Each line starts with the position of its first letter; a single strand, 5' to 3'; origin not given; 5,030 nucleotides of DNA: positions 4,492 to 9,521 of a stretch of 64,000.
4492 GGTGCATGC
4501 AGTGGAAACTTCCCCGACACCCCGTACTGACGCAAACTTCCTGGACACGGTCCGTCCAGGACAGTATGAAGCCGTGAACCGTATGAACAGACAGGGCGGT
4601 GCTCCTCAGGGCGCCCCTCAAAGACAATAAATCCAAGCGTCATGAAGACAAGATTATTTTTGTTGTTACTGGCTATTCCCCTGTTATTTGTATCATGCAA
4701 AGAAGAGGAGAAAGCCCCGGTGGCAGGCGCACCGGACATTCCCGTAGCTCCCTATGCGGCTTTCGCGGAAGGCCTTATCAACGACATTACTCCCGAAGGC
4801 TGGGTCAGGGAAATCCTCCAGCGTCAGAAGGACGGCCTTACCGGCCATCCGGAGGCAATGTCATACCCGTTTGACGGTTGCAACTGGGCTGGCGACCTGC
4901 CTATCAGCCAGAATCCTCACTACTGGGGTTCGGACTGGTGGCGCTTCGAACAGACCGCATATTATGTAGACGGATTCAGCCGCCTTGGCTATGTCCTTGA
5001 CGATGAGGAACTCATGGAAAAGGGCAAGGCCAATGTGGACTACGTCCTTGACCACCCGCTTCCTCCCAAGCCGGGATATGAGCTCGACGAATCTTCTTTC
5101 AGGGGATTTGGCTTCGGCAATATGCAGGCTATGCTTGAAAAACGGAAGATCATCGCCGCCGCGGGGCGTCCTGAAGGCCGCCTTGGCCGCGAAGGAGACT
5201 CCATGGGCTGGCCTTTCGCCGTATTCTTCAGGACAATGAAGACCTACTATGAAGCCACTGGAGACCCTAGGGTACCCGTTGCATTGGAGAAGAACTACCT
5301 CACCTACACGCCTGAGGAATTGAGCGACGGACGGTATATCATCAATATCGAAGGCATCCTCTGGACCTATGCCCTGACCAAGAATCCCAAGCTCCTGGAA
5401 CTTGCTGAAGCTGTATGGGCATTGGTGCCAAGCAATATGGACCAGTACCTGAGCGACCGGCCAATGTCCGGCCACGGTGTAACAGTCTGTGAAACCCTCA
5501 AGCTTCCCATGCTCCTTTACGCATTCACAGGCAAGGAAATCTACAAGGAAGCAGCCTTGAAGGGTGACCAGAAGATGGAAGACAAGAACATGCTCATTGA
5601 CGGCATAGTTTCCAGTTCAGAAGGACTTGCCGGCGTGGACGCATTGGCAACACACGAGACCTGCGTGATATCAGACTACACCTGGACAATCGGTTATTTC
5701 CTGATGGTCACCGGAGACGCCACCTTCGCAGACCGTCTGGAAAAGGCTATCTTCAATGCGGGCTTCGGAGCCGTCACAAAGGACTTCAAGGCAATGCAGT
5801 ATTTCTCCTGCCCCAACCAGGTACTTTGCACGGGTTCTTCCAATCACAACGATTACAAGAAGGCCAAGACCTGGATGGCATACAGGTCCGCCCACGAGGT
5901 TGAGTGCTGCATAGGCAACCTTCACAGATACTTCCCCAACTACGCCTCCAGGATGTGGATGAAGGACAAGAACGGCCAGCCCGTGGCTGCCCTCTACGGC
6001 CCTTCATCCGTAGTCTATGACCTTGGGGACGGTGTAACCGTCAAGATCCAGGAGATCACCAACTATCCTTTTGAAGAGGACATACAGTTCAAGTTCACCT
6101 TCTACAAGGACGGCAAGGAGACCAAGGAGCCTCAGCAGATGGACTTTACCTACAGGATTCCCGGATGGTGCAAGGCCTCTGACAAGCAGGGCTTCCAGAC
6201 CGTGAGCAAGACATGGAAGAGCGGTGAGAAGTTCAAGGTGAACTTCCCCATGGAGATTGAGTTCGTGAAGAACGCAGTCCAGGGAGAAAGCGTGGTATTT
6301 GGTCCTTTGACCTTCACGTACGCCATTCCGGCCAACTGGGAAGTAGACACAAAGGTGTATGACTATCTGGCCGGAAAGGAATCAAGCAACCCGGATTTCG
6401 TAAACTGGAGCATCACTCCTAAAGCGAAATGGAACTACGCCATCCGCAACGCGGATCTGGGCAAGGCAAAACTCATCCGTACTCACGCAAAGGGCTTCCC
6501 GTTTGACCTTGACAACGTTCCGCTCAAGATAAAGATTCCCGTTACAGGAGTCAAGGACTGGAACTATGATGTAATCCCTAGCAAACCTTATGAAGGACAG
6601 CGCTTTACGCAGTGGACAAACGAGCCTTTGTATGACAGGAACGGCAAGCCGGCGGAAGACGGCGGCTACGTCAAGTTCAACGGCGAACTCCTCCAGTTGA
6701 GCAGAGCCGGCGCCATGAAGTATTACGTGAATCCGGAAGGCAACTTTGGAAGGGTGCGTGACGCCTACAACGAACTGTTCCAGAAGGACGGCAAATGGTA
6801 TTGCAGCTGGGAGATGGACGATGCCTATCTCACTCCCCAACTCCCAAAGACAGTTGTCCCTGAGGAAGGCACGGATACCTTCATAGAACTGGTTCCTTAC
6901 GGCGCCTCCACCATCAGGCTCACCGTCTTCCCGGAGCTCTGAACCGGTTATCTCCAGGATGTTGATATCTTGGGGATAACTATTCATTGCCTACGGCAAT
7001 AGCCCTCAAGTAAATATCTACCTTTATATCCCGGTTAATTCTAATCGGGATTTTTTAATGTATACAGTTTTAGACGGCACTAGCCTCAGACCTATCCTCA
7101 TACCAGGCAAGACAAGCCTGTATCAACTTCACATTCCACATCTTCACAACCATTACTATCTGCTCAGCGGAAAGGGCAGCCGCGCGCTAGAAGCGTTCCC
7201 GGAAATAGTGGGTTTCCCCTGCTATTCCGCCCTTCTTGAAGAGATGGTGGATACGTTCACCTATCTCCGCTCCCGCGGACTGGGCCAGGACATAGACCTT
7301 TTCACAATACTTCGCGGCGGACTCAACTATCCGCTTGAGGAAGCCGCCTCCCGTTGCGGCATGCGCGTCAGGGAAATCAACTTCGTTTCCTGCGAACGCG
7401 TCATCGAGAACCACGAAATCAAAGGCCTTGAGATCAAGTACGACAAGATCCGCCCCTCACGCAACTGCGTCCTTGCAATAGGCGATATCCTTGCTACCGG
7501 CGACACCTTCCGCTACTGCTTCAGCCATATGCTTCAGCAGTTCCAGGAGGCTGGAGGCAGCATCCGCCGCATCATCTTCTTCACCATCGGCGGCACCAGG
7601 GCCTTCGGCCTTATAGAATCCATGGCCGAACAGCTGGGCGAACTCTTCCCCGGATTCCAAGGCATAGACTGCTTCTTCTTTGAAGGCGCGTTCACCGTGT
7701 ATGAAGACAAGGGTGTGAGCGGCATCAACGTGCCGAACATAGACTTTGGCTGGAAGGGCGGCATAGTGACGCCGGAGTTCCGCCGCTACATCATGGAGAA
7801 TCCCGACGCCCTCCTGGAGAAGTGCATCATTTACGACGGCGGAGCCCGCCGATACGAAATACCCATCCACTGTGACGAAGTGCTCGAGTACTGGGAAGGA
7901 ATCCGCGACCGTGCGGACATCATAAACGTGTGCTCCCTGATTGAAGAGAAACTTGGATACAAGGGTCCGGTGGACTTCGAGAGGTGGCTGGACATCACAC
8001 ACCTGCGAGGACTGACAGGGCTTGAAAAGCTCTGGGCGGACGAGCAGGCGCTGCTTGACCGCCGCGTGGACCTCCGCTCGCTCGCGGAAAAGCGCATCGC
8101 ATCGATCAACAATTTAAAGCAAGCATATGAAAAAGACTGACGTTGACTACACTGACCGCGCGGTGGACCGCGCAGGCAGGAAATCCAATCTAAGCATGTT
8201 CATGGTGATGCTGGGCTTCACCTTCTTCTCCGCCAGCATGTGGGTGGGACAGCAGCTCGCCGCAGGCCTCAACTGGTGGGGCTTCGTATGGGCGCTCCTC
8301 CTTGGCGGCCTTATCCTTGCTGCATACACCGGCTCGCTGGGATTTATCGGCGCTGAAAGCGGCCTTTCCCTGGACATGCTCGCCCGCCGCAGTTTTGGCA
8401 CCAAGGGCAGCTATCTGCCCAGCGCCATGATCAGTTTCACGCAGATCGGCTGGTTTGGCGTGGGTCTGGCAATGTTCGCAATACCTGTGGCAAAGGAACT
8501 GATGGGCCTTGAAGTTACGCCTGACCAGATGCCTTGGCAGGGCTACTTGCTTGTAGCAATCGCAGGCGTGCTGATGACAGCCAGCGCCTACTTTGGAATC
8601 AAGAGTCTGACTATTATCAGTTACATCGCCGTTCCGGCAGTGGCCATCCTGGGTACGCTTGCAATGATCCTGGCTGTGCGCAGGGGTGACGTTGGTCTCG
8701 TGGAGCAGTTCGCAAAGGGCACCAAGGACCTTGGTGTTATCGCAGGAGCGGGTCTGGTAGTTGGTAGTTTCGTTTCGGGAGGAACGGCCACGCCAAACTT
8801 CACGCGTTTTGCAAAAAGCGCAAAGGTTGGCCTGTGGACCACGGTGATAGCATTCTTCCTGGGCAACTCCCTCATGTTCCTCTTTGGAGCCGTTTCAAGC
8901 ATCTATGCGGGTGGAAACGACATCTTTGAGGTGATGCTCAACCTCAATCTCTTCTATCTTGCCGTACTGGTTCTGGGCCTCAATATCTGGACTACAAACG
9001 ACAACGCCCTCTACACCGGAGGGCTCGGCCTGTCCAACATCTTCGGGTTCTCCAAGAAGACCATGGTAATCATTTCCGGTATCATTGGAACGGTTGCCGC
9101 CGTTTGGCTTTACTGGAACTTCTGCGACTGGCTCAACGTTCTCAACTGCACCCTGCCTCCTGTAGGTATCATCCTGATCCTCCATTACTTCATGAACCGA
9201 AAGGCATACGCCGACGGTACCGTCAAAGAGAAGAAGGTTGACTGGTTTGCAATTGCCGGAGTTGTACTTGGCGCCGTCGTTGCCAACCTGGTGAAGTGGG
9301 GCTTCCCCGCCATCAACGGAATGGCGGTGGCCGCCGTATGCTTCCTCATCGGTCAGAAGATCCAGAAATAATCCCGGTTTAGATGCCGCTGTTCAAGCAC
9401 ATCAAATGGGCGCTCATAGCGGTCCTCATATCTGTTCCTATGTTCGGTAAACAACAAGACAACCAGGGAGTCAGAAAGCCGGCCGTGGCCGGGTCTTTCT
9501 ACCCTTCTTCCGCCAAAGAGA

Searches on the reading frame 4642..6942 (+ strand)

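Call 24: search_protein_families(library=pfam, proteins=[window:4642-6942:+], max_evalue=0.01)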
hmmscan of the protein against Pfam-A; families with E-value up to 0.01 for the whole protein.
window:4642-6942:+ (766 aa): 2 families
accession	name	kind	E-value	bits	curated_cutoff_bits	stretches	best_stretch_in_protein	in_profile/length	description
PF07944.18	Beta-AFase-like_GH127_cat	-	6.2e-14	52.2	24.9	1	226-434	172-374/376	Beta-L-arabinofuranosidase, GH127 catalytic domain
PF20736.2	Glyco_hydro127M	-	1.4e-08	35.2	24.2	1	450-537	5-95/95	Beta-L-arabinofuranosidase, GH127 middle domain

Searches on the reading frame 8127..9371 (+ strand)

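Call 8: search_protein_families(library=pfam, proteins=[window:8127-9371:+], max_evalue=0.001)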
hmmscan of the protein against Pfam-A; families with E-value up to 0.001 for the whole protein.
window:8127-9371:+ (414 aa): 1 family
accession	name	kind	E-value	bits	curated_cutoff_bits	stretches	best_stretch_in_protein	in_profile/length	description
PF02133.21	Transp_cyt_pur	-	2.8e-40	138.9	23.5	1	13-384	2-411/440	Permease for cytosine/purines, uracil, thiamine, allantoin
